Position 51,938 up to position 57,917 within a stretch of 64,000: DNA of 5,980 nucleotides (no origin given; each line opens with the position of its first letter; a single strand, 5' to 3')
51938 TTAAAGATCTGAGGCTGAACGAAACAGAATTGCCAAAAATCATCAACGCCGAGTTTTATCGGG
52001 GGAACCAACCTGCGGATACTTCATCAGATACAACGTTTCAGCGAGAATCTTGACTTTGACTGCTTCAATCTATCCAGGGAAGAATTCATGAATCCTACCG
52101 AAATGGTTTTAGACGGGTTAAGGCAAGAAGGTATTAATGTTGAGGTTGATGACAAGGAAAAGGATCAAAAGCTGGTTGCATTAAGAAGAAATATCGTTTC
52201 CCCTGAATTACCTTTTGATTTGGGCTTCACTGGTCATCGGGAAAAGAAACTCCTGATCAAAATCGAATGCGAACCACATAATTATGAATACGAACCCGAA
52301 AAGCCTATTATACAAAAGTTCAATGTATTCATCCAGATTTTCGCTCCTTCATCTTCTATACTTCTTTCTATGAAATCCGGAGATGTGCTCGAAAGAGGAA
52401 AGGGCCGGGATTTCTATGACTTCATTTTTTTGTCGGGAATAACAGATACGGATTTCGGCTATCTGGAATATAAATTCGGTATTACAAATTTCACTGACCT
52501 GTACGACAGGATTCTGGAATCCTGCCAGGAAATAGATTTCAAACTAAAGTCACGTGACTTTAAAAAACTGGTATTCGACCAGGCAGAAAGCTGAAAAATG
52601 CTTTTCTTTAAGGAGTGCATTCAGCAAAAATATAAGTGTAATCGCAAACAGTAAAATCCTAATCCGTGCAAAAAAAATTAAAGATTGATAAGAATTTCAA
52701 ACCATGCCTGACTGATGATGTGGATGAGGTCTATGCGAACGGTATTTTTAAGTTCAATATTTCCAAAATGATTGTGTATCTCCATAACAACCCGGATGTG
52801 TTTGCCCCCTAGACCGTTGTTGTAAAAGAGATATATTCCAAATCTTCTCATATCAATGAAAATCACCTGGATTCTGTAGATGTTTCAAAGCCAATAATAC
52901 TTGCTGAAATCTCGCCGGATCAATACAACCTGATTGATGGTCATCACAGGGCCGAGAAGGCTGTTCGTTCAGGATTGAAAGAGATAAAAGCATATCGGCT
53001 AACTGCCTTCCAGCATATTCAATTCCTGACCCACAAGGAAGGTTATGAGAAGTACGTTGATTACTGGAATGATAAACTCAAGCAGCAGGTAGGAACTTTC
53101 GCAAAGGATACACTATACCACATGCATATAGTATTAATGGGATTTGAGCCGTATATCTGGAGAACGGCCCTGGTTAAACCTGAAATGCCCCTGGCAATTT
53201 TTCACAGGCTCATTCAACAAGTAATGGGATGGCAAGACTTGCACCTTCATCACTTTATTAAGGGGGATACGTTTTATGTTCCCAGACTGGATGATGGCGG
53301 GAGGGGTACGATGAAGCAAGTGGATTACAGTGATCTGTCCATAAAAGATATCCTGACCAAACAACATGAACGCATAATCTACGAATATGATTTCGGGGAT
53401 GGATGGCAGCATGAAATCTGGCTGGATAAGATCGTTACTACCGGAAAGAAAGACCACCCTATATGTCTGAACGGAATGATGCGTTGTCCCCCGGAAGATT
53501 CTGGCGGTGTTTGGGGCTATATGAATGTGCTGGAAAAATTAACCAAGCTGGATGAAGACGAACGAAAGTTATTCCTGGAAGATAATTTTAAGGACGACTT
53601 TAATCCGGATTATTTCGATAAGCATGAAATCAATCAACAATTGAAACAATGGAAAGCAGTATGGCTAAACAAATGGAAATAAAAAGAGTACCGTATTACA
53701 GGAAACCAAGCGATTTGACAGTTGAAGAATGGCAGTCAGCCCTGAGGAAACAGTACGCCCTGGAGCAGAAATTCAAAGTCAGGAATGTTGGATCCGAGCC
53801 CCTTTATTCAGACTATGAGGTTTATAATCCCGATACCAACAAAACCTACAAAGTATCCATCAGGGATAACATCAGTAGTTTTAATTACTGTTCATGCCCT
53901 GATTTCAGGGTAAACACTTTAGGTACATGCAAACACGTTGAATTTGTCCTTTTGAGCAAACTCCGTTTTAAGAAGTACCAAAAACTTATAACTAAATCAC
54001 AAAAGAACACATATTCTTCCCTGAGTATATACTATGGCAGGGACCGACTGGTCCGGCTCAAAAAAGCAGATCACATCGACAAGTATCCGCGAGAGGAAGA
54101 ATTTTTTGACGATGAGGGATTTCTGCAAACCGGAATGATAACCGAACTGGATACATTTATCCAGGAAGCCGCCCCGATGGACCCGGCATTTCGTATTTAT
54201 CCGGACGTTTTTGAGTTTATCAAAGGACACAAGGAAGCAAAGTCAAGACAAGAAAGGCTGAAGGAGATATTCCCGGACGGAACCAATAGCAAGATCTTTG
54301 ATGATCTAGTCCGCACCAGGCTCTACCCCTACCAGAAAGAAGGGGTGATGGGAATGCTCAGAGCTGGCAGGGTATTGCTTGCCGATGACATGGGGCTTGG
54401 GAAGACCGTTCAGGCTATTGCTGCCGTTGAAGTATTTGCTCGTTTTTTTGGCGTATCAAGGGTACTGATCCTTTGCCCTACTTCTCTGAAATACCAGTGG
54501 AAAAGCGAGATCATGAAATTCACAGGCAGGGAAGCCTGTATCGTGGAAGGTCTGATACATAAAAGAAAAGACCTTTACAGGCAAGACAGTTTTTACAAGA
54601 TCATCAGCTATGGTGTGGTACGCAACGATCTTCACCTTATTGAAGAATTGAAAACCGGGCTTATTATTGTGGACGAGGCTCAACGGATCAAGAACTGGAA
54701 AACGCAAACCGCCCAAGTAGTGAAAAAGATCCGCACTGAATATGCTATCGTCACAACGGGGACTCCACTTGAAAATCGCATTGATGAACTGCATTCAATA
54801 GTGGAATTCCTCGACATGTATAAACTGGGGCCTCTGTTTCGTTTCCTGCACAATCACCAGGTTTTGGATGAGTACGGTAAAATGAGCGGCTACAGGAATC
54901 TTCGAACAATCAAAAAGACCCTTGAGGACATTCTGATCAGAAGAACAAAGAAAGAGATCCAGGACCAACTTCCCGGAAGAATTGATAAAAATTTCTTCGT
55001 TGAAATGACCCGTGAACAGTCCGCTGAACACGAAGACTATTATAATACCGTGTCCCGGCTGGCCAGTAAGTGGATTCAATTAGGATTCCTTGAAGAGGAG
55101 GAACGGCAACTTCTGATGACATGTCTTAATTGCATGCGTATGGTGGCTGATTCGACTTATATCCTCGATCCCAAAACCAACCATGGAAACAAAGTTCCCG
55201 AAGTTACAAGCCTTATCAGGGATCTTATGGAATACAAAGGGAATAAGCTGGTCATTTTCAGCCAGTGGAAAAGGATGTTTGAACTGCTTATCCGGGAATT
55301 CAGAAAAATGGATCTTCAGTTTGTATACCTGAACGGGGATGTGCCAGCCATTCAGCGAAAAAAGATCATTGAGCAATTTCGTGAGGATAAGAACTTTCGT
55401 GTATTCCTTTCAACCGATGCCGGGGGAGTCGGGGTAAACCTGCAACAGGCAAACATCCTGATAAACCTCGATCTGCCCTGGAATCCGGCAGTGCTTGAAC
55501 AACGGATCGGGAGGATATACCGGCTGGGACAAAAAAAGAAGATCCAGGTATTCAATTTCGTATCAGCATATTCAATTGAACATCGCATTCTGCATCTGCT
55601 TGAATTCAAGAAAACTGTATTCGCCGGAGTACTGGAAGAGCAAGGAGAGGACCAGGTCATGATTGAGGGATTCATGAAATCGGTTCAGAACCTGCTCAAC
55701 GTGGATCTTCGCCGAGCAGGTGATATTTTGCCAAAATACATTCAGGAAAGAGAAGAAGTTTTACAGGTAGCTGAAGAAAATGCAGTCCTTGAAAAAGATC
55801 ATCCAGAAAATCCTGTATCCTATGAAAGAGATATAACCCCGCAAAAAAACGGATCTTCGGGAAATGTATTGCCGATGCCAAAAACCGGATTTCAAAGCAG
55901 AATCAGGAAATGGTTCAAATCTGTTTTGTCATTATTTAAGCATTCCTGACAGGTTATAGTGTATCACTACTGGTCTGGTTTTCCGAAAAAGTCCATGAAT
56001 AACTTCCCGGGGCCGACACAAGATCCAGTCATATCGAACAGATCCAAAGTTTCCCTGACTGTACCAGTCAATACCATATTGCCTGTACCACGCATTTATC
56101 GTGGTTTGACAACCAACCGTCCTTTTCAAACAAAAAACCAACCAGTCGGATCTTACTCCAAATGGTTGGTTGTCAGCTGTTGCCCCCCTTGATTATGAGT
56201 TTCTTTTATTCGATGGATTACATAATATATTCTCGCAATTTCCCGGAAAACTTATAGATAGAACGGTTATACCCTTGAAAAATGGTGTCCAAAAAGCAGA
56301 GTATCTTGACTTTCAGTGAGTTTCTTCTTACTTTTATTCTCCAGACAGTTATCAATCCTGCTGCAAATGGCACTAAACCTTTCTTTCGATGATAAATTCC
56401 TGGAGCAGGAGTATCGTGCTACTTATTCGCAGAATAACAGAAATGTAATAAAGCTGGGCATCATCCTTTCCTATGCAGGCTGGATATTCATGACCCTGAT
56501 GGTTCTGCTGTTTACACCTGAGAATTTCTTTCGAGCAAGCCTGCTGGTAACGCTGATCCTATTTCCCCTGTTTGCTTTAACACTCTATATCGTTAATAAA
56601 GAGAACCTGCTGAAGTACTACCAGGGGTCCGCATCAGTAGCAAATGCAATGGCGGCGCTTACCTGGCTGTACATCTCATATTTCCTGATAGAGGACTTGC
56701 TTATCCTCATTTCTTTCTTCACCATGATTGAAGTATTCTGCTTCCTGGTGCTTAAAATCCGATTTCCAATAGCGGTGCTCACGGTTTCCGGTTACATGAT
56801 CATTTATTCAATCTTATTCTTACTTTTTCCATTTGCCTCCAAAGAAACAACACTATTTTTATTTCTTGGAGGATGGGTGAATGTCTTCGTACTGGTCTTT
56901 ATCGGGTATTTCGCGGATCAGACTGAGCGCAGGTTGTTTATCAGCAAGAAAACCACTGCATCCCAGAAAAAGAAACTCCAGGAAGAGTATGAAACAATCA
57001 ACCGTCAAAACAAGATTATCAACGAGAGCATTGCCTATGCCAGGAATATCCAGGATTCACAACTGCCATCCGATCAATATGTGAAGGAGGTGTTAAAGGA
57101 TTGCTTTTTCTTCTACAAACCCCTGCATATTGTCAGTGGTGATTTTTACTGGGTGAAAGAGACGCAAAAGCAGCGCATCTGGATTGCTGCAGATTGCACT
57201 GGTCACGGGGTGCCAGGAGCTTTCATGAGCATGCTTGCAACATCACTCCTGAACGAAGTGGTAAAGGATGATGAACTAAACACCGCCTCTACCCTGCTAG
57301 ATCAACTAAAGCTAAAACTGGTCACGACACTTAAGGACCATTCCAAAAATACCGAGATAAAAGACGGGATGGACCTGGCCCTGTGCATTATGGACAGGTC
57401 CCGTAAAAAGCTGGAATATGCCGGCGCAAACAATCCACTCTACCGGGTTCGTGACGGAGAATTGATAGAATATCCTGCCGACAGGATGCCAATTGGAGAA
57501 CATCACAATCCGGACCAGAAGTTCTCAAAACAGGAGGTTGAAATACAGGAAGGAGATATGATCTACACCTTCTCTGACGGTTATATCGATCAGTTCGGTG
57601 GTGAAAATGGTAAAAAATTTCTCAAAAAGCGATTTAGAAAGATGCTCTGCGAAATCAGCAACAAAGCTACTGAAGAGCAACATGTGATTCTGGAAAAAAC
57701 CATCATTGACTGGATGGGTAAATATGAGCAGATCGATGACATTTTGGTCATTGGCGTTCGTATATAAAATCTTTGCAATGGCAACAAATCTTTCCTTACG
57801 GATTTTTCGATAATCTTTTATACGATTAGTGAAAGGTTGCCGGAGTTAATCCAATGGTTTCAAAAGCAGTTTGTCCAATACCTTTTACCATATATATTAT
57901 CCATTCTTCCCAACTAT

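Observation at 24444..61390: Recurring 'F arm / tRNA-Met core / B arm' junctions cut 37 kb into recombinase-less units anchored at tRNA-Met(CAT)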

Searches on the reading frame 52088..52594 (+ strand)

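Call 18: search_protein_families(library=pfam, proteins=[window:52088-52594:+], max_evalue=0.01)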
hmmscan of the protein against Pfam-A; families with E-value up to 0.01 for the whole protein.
window:52088-52594:+ (168 aa): 0 families

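Call 55: search_protein_families(library=padloc, proteins=[window:52088-52594:+], max_evalue=0.001)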
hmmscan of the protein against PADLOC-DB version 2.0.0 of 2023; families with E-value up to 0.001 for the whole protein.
window:52088-52594:+ (168 aa): 2 families
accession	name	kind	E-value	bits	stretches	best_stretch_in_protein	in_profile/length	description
PDLC02313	AbiEii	-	5.9e-46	155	1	4-167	81-240/254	AbiEii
PDLC02293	AbiEii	-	1.6e-07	29.1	1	6-130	82-206/270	AbiEii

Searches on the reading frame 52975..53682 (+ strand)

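Call 18: search_protein_families(library=pfam, proteins=[window:52975-53682:+], max_evalue=0.01)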
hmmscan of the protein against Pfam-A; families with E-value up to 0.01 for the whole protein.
window:52975-53682:+ (235 aa): 1 family
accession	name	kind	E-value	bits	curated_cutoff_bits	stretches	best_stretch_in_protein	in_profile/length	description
PF07929.16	PRiA4_ORF3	-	7.5e-46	156.4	26.6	1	47-217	2-172/173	Plasmid pRiA4b ORF-3-like protein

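Call 55: search_protein_families(library=padloc, proteins=[window:52975-53682:+], max_evalue=0.001)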
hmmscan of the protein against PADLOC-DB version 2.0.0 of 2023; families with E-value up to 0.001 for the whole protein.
window:52975-53682:+ (235 aa): 0 families

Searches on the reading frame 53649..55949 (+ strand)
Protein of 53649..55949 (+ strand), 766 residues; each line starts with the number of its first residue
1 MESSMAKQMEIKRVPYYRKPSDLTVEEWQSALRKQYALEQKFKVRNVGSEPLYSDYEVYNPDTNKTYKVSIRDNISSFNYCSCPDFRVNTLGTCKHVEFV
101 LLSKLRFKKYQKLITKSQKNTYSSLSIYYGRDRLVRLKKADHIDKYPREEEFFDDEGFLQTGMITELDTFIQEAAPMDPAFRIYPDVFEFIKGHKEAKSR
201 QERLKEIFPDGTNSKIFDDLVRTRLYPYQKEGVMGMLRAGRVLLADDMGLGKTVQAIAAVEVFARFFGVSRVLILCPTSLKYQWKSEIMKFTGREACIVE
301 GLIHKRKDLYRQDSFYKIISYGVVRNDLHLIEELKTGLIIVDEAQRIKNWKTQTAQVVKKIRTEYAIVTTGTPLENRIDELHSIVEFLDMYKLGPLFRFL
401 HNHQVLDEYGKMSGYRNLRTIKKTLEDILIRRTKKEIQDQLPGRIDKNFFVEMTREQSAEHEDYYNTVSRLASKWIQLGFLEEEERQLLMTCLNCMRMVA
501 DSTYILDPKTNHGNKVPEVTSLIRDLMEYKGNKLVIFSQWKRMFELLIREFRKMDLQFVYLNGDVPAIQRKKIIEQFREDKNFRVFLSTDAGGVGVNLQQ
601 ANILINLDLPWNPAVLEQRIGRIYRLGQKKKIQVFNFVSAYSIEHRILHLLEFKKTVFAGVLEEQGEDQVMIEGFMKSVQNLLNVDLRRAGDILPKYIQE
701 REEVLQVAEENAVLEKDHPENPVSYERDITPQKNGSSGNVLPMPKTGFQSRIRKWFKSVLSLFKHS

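Call 18: search_protein_families(library=pfam, proteins=[window:53649-55949:+], max_evalue=0.01)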
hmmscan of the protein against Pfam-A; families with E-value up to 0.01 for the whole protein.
window:53649-55949:+ (766 aa): 8 families
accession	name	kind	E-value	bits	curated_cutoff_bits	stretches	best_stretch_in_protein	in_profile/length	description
PF00176.29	SNF2-rel_dom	-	1.2e-40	139.9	24.9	1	228-496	1-278/290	SNF2-related domain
PF00271.37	Helicase_C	-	1.9e-26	92.9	23.5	1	523-627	6-110/110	Helicase conserved C-terminal domain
PF04851.21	ResIII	-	3.3e-11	43.8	22.5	1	224-373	3-162/164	Type III restriction enzyme, res subunit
PF16203.11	ERCC3_RAD25_C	-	1e-07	32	27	1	520-636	50-161/248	ERCC3/RAD25/XPB C-terminal helicase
PF00270.35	DEAD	-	4.1e-06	27.1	26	1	227-373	2-160/167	DEAD/DEAH box helicase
PF04434.22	SWIM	-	0.00027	20.9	19.6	1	67-104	1-37/38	SWIM zinc finger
PF13245.12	AAA_19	-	0.0017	19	25.1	1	229-362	1-115/134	AAA domain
PF13173.12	AAA_14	-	0.0034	17.8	27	0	333-376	60-102/129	AAA domain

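Call 55: search_protein_families(library=padloc, proteins=[window:53649-55949:+], max_evalue=0.001)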
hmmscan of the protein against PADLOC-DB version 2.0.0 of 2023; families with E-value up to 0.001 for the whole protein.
window:53649-55949:+ (766 aa): 47 families (the best 25 are shown)
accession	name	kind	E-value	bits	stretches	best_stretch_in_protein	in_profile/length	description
PDLC00633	ZorD1|ZorD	-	1.4e-67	226.6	1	220-661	439-884/908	"SWI2/SNF2 helicase, Mrr-like nuclease"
PDLC02850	DpdE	-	8.9e-59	197.4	1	242-664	826-1244/1282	DpdE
PDLC00631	ZorD1|ZorD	-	4.2e-57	191.7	1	223-641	440-883/1071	"SWI2/SNF2 helicase, Mrr-like nuclease"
PDLC02842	DpdE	-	1.6e-54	183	1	111-665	599-1154/1176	DpdE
PDLC00629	ZorD1|ZorD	-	6.7e-53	177.9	2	320-639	611-926/1012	"SWI2/SNF2 helicase, Mrr-like nuclease"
PDLC00632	ZorD1|ZorD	-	7.1e-53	177.8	2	334-666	736-1084/1101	"SWI2/SNF2 helicase, Mrr-like nuclease"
PDLC00634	ZorD1|ZorD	-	5.8e-49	164.7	2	333-663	631-970/1208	"SWI2/SNF2 helicase, Mrr-like nuclease"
PDLC02845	DpdE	-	3.8e-48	162.1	1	222-668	841-1279/1293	DpdE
PDLC02849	DpdE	-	3e-47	159.3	1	222-664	398-835/857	DpdE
PDLC02851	DpdE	-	1.4e-43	146.9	1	243-667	620-1040/1055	DpdE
PDLC00628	ZorD1|ZorD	-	5.5e-43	144.9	1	221-639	509-944/1171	"SWI2/SNF2 helicase, Mrr-like nuclease"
PDLC02623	DrmD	-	8.7e-41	137.6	2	514-667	511-665/1040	DrmD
PDLC02500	BrxHI|BrxHII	-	1.6e-39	134.2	2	532-669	481-613/933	BrxHI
PDLC02619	DrmD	-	8e-39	131.4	2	570-662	479-570/872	DrmD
PDLC02621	DrmD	-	3.6e-35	119.5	2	473-654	468-642/1040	DrmD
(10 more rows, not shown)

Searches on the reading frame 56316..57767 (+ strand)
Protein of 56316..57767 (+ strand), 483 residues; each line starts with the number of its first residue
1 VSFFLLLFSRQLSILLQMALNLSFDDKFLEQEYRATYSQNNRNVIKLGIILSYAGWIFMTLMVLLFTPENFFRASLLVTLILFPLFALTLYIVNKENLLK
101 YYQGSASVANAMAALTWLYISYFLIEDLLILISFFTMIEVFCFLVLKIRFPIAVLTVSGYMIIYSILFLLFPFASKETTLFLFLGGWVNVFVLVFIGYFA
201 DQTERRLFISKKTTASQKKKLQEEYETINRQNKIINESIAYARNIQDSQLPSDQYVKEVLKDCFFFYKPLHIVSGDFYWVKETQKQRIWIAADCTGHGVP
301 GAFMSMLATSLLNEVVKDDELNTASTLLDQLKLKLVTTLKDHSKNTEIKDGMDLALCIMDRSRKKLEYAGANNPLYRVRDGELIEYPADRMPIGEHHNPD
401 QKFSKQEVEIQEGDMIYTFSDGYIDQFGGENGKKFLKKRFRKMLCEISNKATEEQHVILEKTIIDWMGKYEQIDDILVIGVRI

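Call 18: search_protein_families(library=pfam, proteins=[window:56316-57767:+], max_evalue=0.01)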
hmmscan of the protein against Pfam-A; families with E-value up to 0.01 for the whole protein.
window:56316-57767:+ (483 aa): 1 family
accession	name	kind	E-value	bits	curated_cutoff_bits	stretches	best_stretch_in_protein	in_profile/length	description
PF07228.17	SpoIIE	-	4.9e-20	72.7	25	1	290-482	8-190/192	Stage II sporulation protein E (SpoIIE)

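Call 55: search_protein_families(library=padloc, proteins=[window:56316-57767:+], max_evalue=0.001)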
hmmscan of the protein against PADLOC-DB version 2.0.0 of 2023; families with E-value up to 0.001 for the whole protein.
window:56316-57767:+ (483 aa): 0 families
